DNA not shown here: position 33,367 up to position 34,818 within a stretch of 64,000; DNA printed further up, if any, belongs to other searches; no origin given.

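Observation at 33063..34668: Orphan radical SAM protein (Cx3Cx2C plus a C-terminal SPASM/twitch-like Cys cluster) flanked by a TM2 protein and a secreted S9 peptidase, with no obvious substrate gene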

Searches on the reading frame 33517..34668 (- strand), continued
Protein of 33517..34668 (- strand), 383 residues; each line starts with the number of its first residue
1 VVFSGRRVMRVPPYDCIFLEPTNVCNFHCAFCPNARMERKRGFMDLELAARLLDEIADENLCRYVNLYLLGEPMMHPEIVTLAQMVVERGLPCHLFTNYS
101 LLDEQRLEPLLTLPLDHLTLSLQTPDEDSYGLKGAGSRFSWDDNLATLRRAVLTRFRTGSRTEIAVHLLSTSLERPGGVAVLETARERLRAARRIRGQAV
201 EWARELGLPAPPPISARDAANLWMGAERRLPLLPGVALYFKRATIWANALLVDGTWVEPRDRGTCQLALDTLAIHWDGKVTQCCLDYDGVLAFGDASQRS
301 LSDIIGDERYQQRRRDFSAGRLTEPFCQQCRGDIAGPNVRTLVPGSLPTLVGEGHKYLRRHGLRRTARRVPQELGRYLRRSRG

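Call 30: search_protein_families(library=ncbifam, proteins=[L089:9053-9844:-, L089:5977-7002:-, L089:11705-13003:+, L089:13043-13864:+, L089:14456-15826:+, L089:13861-14406:+, L083:15901-16956:+, L081:4316-5338:+, L081:2403-4319:+], max_evalue=0.01)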
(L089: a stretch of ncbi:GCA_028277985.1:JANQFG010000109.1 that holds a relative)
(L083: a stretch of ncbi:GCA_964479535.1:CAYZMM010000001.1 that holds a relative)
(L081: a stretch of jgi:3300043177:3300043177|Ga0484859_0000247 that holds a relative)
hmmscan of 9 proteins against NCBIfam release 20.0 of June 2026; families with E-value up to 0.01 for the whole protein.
L089:9053-9844:- (263 aa): 37 families (the best 25 are shown)
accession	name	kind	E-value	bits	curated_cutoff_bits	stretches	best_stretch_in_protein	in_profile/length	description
TIGR02072.1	BioC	equivalog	3.5e-18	66.3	184.95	1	31-132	34-137/244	malonyl-ACP O-methyltransferase BioC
NF045667.1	MTase_DVU1556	equivalog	5.5e-18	65.2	155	1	31-145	22-137/213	DVU_1556 family methyltransferase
NF045825.1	FAmtase_mtf2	equivalog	4.4e-15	55.6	400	1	21-128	48-159/248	fatty-acid O-methyltransferase Mtf2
TIGR01983.1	UbiG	equivalog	9.3e-15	54.5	102.95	1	28-136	46-160/228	bifunctional 2-polyprenyl-6-hydroxyphenol methylase/3-demethylubiquinol 3-O-methyltransferase UbiG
TIGR01934.1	MenG_MenH_UbiE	subfamily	7.5e-14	51.6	158.35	1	24-128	34-142/223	ubiquinone/menaquinone biosynthesis methyltransferase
NF045823.1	PthPhpthDimycoMt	equivalog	1e-13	51.1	300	1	24-127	58-166/256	phthiotriol/phenolphthiotriol dimycocerosates methyltransferase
NF008300.0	PRK11088.1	equivalog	1e-12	48.1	303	1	31-135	85-187/272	23S rRNA (guanine(745)-N(1))-methyltransferase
NF001241.0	PRK00216.1-2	equivalog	2.1e-11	43.9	327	1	30-131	50-151/231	demethylmenaquinone methyltransferase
NF041537.1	ArsM_AhpD_UU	exception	6.9e-11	41.5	510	1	32-128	77-181/345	arsenite methyltransferase/AhpD domain selenoprotein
NF008823.0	PRK11873.1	subfamily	1.4e-10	41.2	263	1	33-128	79-182/272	arsenite methyltransferase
NF001244.0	PRK00216.1-5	equivalog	3e-10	39.8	216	1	30-127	47-153/236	bifunctional demethylmenaquinone methyltransferase/2-methoxy-6-polyprenyl-1,4-benzoquinol methylase UbiE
NF007610.0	PRK10258.1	equivalog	6.6e-10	38.7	342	1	33-129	44-140/251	malonyl-ACP O-methyltransferase BioC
NF043040.1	corrin_prot_MT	hypoth_equivalog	1.1e-08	34.8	180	1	23-128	32-148/216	corrinoid protein-associated methyltransferase CpaM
TIGR04345.1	ovoA_Cterm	equivalog_domain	1.2e-08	34.8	170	1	78-137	120-179/242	putative 4-mercaptohistidine N1-methyltransferase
NF047649.1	MTase_UXPK_star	exception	9.6e-08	31.4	460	1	33-128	79-182/283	methyltransferase/UXPK-star double selenoprotein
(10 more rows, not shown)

L089:5977-7002:- (341 aa): 5 families
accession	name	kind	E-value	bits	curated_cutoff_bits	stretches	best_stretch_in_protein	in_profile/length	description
TIGR02207.1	lipid_A_htrB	subfamily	0.0002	20.8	297.8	0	112-143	98-129/303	LpxL/LpxP family Kdo(2)-lipid IV(A) lauroyl/palmitoleoyl acyltransferase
NF006487.0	PRK08905.1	equivalog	0.00053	19.1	281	1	88-268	55-222/290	lysophospholipid acyltransferase family protein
NF004191.0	PRK05646.1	equivalog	0.002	17.3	491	1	35-144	24-133/310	lipid A biosynthesis lauroyl acyltransferase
NF005919.0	PRK07920.1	equivalog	0.004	16.2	209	0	233-318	207-288/311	phosphatidylinositol mannoside acyltransferase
NF006432.0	PRK08706.1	equivalog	0.0044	16.3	384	1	70-318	43-274/289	lipid A biosynthesis lauroyl acyltransferase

L089:11705-13003:+ (432 aa): 77 families (the best 25 are shown)
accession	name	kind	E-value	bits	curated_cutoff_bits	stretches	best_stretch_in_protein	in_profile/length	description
TIGR02032.1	GG-red-SF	subfamily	2.3e-51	175.3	158.8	1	24-336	2-296/297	geranylgeranyl reductase family protein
TIGR02023.1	BchP-ChlP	subfamily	7.6e-28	97.6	343.3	1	24-363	2-322/388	geranylgeranyl diphosphate reductase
NF049967.1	QhpG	equivalog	7.5e-27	94.3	240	1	25-362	1-311/423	flavin-dependent monooxygenase QhpG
NF041160.1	DGGPL_Thplmales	equivalog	8.2e-26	90.8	780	1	23-363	4-336/396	digeranylgeranylglycerophospholipid reductase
NF045655.1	MkRedMenJ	equivalog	3.1e-25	88.9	700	1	22-336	4-314/406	menaquinone reductase MenJ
TIGR01988.1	Ubi-OHases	subfamily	5e-20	71.7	224.65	2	24-192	1-173/387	ubiquinone biosynthesis hydroxylase, UbiH/UbiF/VisC/COQ6 family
NF041080.1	DGGGPL_reductase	equivalog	1.2e-18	67.2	580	1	24-354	3-328/447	digeranylgeranylglycerophospholipid reductase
NF004834.1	PRK06185.1-3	subfamily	1.9e-16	59.9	500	1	22-357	7-339/420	FAD-dependent oxidoreductase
NF005313.0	PRK06847.1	subfamily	3.5e-16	59.1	372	1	24-187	6-166/375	hypothetical protein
TIGR02028.1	ChlP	equivalog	1.1e-15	57.4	505.3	1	25-342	3-309/398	geranylgeranyl reductase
NF004835.0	PRK06185.1-4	equivalog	1.4e-15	57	601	2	19-78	7-66/411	FAD-dependent oxidoreductase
NF004833.1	PRK06185.1-1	subfamily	3e-15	55.9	488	1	25-357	5-335/403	FAD-dependent oxidoreductase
NF033113.0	halo_ClmS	equivalog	3.4e-15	55.6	900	2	121-334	104-318/570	chloramphenicol-biosynthetic FADH2-dependent halogenase CmlS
NF005691.0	PRK07494.1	equivalog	7e-15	54.5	459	1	21-193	7-177/404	UbiH/UbiF family hydroxylase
TIGR01984.1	UbiH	equivalog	2e-13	49.9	392.2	1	24-191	1-169/382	2-octaprenyl-6-methoxyphenyl hydroxylase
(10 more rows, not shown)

L089:13043-13864:+ (273 aa): 219 families (the best 25 are shown)
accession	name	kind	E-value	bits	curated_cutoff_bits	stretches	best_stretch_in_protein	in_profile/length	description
NF005878.0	PRK07825.1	subfamily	4.9e-50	170.4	287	1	4-258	9-252/278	short chain dehydrogenase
NF006123.0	PRK08267.1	equivalog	2.6e-48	164.5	261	1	4-256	2-253/261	SDR family oxidoreductase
NF004825.0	PRK06181.1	equivalog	5.8e-45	153.7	215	1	3-256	5-260/268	SDR family oxidoreductase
NF004196.0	PRK05650.1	equivalog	1.3e-43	149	297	1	5-262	3-263/272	SDR family oxidoreductase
NF004514.1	PRK05855.1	equivalog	1e-41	143.2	455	1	3-191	312-501/578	SDR family oxidoreductase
NF005559.1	PRK07231.1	subfamily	1.3e-41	142.7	215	1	3-196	3-196/249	glucose 1-dehydrogenase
NF009093.0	PRK12429.1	subfamily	3.1e-40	138.1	258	1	2-197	3-198/259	3-hydroxybutyrate dehydrogenase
TIGR01963.1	PHB_DH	subfamily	2.3e-39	135.2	307.05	1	5-196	2-193/255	3-hydroxybutyrate dehydrogenase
TIGR02415.1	23BDH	subfamily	4.7e-39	134.3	304.35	1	5-192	1-189/254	acetoin reductase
NF053702.1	TrHdxCHCADhChcB1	equivalog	2.9e-38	131.7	400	1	3-219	3-218/250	trans-4-hydroxycyclohexanecarboxylate dehydrogenase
NF009466.0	PRK12826.1-2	subfamily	4.1e-38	131.3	222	1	4-199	3-200/248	3-oxoacyl-ACP reductase FabG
NF004198.0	PRK05653.1-3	equivalog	4.3e-38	131.2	296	1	2-191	5-194/248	3-oxoacyl-ACP reductase FabG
TIGR01830.1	3oxo_ACP_reduc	equivalog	1.1e-37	130.1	297.75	1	7-191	1-186/239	3-oxoacyl-[acyl-carrier-protein] reductase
NF052558.1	MBtsdlDhBudC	equivalog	2.1e-37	129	270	1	3-204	2-200/250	meso-2,3-butanediol dehydrogenase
NF006394.0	PRK08643.1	equivalog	4.8e-37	127.7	381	1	4-192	3-192/257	(S)-acetoin forming diacetyl reductase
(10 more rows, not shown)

L089:14456-15826:+ (456 aa): 13 families
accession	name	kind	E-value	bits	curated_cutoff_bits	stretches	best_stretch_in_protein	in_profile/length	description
NF041878.1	paak_haloarch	equivalog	1.4e-51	175.4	700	1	19-443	11-416/427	phenylacetate--CoA ligase PaaK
TIGR02155.1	PA_CoA_ligase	equivalog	8.1e-45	153.1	646.3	1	18-448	5-417/422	phenylacetate--CoA ligase PaaK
NF053551.1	FlxY_rubin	equivalog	3.4e-34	118.3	520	1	19-445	7-411/424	flexirubin biosynthesis putative acyl-CoA ligase FlxY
NF045666.1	DVU1553_fam_AMP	equivalog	6.6e-19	68.1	300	1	15-339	17-320/331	DVU_1553 family AMP-dependent CoA ligase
TIGR03335.1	F390_ftsA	equivalog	2.9e-18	65.8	458.7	1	7-362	1-342/445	coenzyme F390 synthetase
NF041217.1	BagE_FevW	exception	8.2e-11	41.5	800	1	108-357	74-319/424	bagremycin/ferroverdin synthetase BagE/FevW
NF004837.0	PRK06187.1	subfamily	8.3e-09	34.2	476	1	97-257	164-315/531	long-chain-fatty-acid--CoA ligase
NF005801.1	PRK07656.1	equivalog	1.7e-07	30.3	657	1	37-261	98-312/500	FadD3 family acyl-CoA ligase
TIGR02262.1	benz_CoA_lig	subfamily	1.9e-07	30.2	375.25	1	98-237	156-289/508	benzoate-CoA ligase family protein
NF053567.1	HBDA_AROS1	equivalog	2.3e-07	29.6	1000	1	97-211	165-275/523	3-hydroxybenzoate--CoA ligase HbdA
TIGR01733.1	AA-adenyl-dom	subfamily_domain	0.00053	18.9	317.4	0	100-238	117-247/409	amino acid adenylation domain-containing protein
NF004822.0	PRK06178.1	equivalog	0.0011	17.7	782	0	343-372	462-491/571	acyl-CoA synthetase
TIGR03205.1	pimA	equivalog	0.0031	16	705.6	1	100-267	189-350/541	dicarboxylate--CoA ligase PimA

L089:13861-14406:+ (181 aa): 0 families

L083:15901-16956:+ (351 aa): 48 families (the best 25 are shown)
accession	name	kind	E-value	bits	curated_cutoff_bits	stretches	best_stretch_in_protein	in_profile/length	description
NF058577.1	FdxA_fam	equivalog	2.9e-12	46.6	65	1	276-321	7-52/52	4Fe-4S ferredoxin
NF040770.1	hetero_SS_HdrA2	exception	2e-09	36.1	1100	1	268-325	569-626/777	CoB-CoM heterodisulfide reductase HdrA2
TIGR03224.1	benzo_boxA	equivalog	3.5e-09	36.1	459.2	1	270-323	4-57/411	benzoyl-CoA 2,3-epoxidase subunit BoxA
NF041891.1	hdrA_Methbact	equivalog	9.6e-09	34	1300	1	271-325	567-621/762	ferredoxin:CoB-CoM heterodisulfide reductase subunit HdrA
TIGR01971.1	NuoI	subfamily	2.3e-07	30.4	113.05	1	298-329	74-105/121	NADH-quinone oxidoreductase, chain I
NF043069.1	T4HPD_activ_SAM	equivalog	6.8e-07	28.9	425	1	273-327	48-102/299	trans-4-hydroxy-L-proline dehydratase activase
TIGR02179.1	PorD_KorD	subfamily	9.5e-07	28.9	60.05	1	273-327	22-77/78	2-oxoacid:acceptor oxidoreductase, delta subunit, pyruvate/2-ketoisovalerate family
TIGR04105.1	FeFe_hydrog_B1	subfamily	1.1e-06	27.6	450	1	283-340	120-177/462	monomeric [FeFe] hydrogenase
NF038196.1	ferrodoxin_EFR1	subfamily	2.3e-06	27.8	75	1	272-326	181-233/242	EFR1 family ferrodoxin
TIGR02700.1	flavo_MJ0208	hypoth_equivalog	4.1e-06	26.2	251.35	1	272-323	144-195/234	dihydromethanopterin reductase (acceptor)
TIGR01944.1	rnfB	subfamily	7.3e-06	25.7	68.7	1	258-331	95-169/190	RnfABCDGE type electron transport complex subunit B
TIGR04041.1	activase_YjjW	hypoth_equivalog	1.5e-05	24.6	250.2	1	277-329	42-94/276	YjjW family glycine radical enzyme activase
NF033683.1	di_4Fe-4S_YfhL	equivalog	2e-05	24.8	86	1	276-310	7-41/80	YfhL family 4Fe-4S dicluster ferredoxin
NF005503.0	PRK07118.1-2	equivalog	2.8e-05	23.5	252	1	277-325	139-187/292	RnfABCDGE type electron transport complex subunit B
TIGR04395.1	cutC_activ_rSAM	equivalog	2.9e-05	23.5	360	1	269-326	47-107/309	choline TMA-lyase-activating enzyme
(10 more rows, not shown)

L081:4316-5338:+ (340 aa): 20 families
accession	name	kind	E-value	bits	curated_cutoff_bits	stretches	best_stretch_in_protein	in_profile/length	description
NF041298.1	rSAM_mat_DynA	equivalog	6.7e-07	28.6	450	1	13-176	9-178/356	dynobactin maturation radical SAM/SPASM protein DynA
TIGR04334.1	rSAM_Clo7bot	equivalog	2.2e-06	26.6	600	1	14-173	99-263/440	radical SAM/SPASM domain Clo7bot peptide maturase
TIGR04250.1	SCM_rSAM_ScmE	equivalog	2.6e-06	26.6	400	1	13-175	11-168/358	SynChlorMet cassette radical SAM/SPASM protein ScmE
NF038283.1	viperin_w_prok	equivalog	2.9e-06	26.7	180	1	13-161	10-166/281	viperin family antiviral radical SAM protein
TIGR02666.1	moaA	equivalog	5.8e-06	25.5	284.05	1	11-171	16-179/336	GTP 3',8-cyclase MoaA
TIGR03977.1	rSAM_pair_HxsC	equivalog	6.2e-06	25.3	267.9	1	8-178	28-196/292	His-Xaa-Ser system radical SAM maturase HxsC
NF047865.1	rSAM_PapB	equivalog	1.4e-05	24.5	340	1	11-174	9-177/330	PapB family radical SAM/SPASM ranthipeptide maturase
NF049973.1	radical_Rv1681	equivalog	1.6e-05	24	380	1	15-172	82-234/326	Rv1681 family radical SAM protein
NF012164.0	AlbA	equivalog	3.3e-05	22.5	850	1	11-159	119-262/442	subtilosin maturase AlbA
NF033640.1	N_Twi_rSAM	subfamily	4.8e-05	22.6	170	0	83-176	208-299/398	twitch domain-containing radical SAM protein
NF041707.1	rSAM_YhhB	equivalog_domain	7e-05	21.9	445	1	14-146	11-154/369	cyclophane-forming radical SAM/SPASM peptide maturase YhhB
TIGR04317.1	W_rSAM_matur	equivalog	7.1e-05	22.1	380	1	8-184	7-182/349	tungsten cofactor oxidoreductase radical SAM maturase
TIGR04303.1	GeoRSP_rSAM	equivalog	7.4e-05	22.5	400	1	12-173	12-165/325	GeoRSP system radical SAM/SPASM protein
TIGR03962.1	mycofact_rSAM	equivalog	8.7e-05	21.8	265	1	14-165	21-166/339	mycofactocin radical SAM maturase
TIGR04136.1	rSAM_FibroRumin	equivalog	0.00012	21.1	400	1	84-169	194-275/458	FibroRumin system radical SAM peptide maturase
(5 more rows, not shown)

L081:2403-4319:+ (638 aa): 0 families

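Call 34: find_encoding_contigs(protein=P0056, flank=8000, max_places=2)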
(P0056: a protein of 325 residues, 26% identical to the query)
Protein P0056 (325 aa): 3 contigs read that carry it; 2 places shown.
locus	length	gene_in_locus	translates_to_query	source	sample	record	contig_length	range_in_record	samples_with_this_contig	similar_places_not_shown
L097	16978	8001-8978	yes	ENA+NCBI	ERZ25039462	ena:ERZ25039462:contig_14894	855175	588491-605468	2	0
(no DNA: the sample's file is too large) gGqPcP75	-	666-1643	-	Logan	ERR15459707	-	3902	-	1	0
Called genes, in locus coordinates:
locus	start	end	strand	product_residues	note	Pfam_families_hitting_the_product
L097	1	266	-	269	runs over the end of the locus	PF06439:3keto-disac_hyd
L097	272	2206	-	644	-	PF13292:DXP_synthase_N, PF00456:Transketolase_N (faint), PF00676:E1_dh, PF02779:Transket_pyr, PF02780:Transketolase_C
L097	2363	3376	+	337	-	PF00691:OmpA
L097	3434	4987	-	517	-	PF13620:CarboxypepD_reg (weak), PF13715:CarbopepD_reg_2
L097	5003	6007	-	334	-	PF04773:FecR, PF16344:FecR_C (weak)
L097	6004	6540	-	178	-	PF07638:Sigma70_ECF, PF04542:Sigma70_r2, PF22029:PhyR_sigma2 (weak), PF08281:Sigma70_r4_2, PF04545:Sigma70_r4 (weak)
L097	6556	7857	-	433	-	PF13620:CarboxypepD_reg, PF23591:CILP (faint), PF13715:CarbopepD_reg_2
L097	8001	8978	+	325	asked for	PF04055:Radical_SAM, PF13186:SPASM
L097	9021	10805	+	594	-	PF01804:Penicil_amidase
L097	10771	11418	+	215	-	PF01804:Penicil_amidase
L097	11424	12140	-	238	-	PF01765:RRF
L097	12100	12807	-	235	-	PF00696:AA_kinase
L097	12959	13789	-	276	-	PF00889:EF_TS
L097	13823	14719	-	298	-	PF00318:Ribosomal_S2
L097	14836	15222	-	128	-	PF00380:Ribosomal_S9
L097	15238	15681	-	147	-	PF00572:Ribosomal_L13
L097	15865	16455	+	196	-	PF02245:Pur_DNA_glyco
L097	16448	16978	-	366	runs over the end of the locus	PF28590:Lipid_A_deac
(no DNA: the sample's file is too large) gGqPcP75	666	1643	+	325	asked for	PF04055:Radical_SAM, PF13186:SPASM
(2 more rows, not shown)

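Call 35: find_encoding_contigs(protein=P0040, flank=8000, max_places=2)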
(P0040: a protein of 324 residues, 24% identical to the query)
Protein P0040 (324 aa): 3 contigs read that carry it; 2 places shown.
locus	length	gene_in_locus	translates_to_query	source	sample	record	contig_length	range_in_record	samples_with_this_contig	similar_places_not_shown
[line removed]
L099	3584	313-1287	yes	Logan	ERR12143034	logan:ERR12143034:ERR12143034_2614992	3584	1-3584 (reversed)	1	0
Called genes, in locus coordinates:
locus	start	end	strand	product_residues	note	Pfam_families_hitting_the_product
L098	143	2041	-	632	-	PF13292:DXP_synthase_N, PF00456:Transketolase_N (faint), PF00676:E1_dh, PF02775:TPP_enzyme_C (faint), PF02779:Transket_pyr, PF02780:Transketolase_C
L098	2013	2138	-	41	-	-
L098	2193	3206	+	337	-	PF00691:OmpA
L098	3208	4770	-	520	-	PF13620:CarboxypepD_reg (weak), PF13715:CarbopepD_reg_2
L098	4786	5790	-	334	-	PF04773:FecR, PF16344:FecR_C (weak)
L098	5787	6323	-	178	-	PF07638:Sigma70_ECF, PF04542:Sigma70_r2, PF22029:PhyR_sigma2 (faint), PF08281:Sigma70_r4_2, PF04545:Sigma70_r4 (weak)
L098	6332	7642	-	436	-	PF13620:CarboxypepD_reg, PF13715:CarbopepD_reg_2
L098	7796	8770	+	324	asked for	PF04055:Radical_SAM, PF13186:SPASM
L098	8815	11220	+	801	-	PF01804:Penicil_amidase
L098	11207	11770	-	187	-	PF01765:RRF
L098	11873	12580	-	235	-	PF00696:AA_kinase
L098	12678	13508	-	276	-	PF00889:EF_TS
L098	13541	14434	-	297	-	PF00318:Ribosomal_S2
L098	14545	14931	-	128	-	PF00380:Ribosomal_S9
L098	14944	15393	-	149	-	PF00572:Ribosomal_L13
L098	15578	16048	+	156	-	PF00383:dCMP_cyt_deam_1, PF14437:MafB19-deam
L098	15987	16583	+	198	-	PF02245:Pur_DNA_glyco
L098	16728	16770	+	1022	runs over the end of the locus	PF11028:TMEM260_N, PF28497:DUF8416, PF28495:TMEM260_2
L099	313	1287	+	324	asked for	PF04055:Radical_SAM, PF13186:SPASM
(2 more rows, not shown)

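Call 40: predict_structure(alignment_id=A1)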
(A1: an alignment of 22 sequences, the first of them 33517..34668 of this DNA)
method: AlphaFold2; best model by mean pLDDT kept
length: 383 residues; sequences in the alignment: 22
mean_pLDDT: 72.7   pTM: 0.75
mean pLDDT of the five models: 72.7, 72.3, 72.2, 71.0, 71.0
residues with pLDDT >= 90: 138; 70-90: 93; 50-70: 54; < 50: 98
segments of 3 or more residues with pLDDT < 50: 1-8, 33-35, 130-135, 171-182, 244-261, 329-362, 373-378, 380-383
pLDDT, mean of each block of 10 residues (from residue 1): 45 91 72 59 96 97 92 92 98 89 89 94 60 54 86 95 84 37 64 91 96 86 71 90 43 35 63 93 77 93 93 81 56 34 38 42 48 47 43
secondary structure, 60 per line:
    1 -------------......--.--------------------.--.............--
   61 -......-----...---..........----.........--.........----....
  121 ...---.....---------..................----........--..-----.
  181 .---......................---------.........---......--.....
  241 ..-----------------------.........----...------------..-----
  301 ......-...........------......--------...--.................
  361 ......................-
elements in order: E14-19 H46-58 E62-67 H79-88 E93-98 H104-112 E117-123 H127-131 H141-158 E163-170 H185-206 H216-224 E228-233 E236-242 H266-270 E271-274 E279-281 H301-306 H308-318 H325-330 H344-382

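Call 46: fold_search(model_id=the predicted structure, library=pdb)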
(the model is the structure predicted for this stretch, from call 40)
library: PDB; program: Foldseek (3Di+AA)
matches with E <= 10: 1806; with E <= 0.001: 105
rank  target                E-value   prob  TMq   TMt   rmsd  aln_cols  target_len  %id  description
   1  4m7t                  1.7e-10  1.00  0.44  0.66   6.8       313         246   14  Crystal structure of BtrN in complex with AdoMet and 2-DOIA (released 2013-10-02)
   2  5v1s_A                5.1e-10  1.00  0.48  0.44   7.1       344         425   16  Crystal structure of Streptococcus suis SuiB bound to S-adenosylmethionine (released 2017-08-30)
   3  8hzv_B                1.1e-09  1.00  0.50  0.41   8.4       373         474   17  The crystal structure of a Radical SAM Enzyme DesII (released 2024-07-10)
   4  8hzy_A                1.4e-09  1.00  0.49  0.42   7.8       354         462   17  The crystal structure of a Radical SAM Enzyme DesII (released 2024-07-10)
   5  5v1q_A                1.6e-09  1.00  0.48  0.43   7.6       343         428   16  Crystal structure of Streptococcus suis SuiB (released 2017-08-30)
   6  5v1q_B                1.8e-09  1.00  0.48  0.42   8.2       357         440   16  Crystal structure of Streptococcus suis SuiB (released 2017-08-30)
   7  4k36_A                3.5e-09  1.00  0.46  0.46  10.1       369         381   15  His6 tagged anSMEcpe with bound AdoMet (released 2013-05-08)
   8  8hzv_D                4.2e-09  1.00  0.48  0.40   8.4       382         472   17  The crystal structure of a Radical SAM Enzyme DesII (released 2024-07-10)
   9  2fb2_B                4.4e-09  1.00  0.48  0.55   7.9       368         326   14  Structure of the MoaA Arg17/266/268/Ala triple mutant (released 2006-05-09)
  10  4k37_A                9.0e-09  1.00  0.46  0.48   9.6       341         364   14  Native anSMEcpe with bound AdoMet (released 2013-05-08)
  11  5v1t_A                9.5e-09  1.00  0.50  0.44   7.0       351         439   14  Crystal structure of Streptococcus suis SuiB bound to precursor peptide SuiA (released 2017-08-30)
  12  4k38_A                9.5e-09  1.00  0.47  0.48  10.0       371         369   14  Native anSMEcpe with bound AdoMet and Kp18Cys peptide (released 2013-05-08)
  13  8hzy_B                1.1e-08  1.00  0.49  0.42   6.3       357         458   16  The crystal structure of a Radical SAM Enzyme DesII (released 2024-07-10)
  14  7vob                  1.2e-08  1.00  0.41  0.47  11.0       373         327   14  The crystal structure of a Radical SAM Enzyme BlsE involved in the Biosynthesis of Blasticidin S (released 2022-05-04)
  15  8hzv_C                1.5e-08  1.00  0.48  0.40   7.2       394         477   16  The crystal structure of a Radical SAM Enzyme DesII (released 2024-07-10)
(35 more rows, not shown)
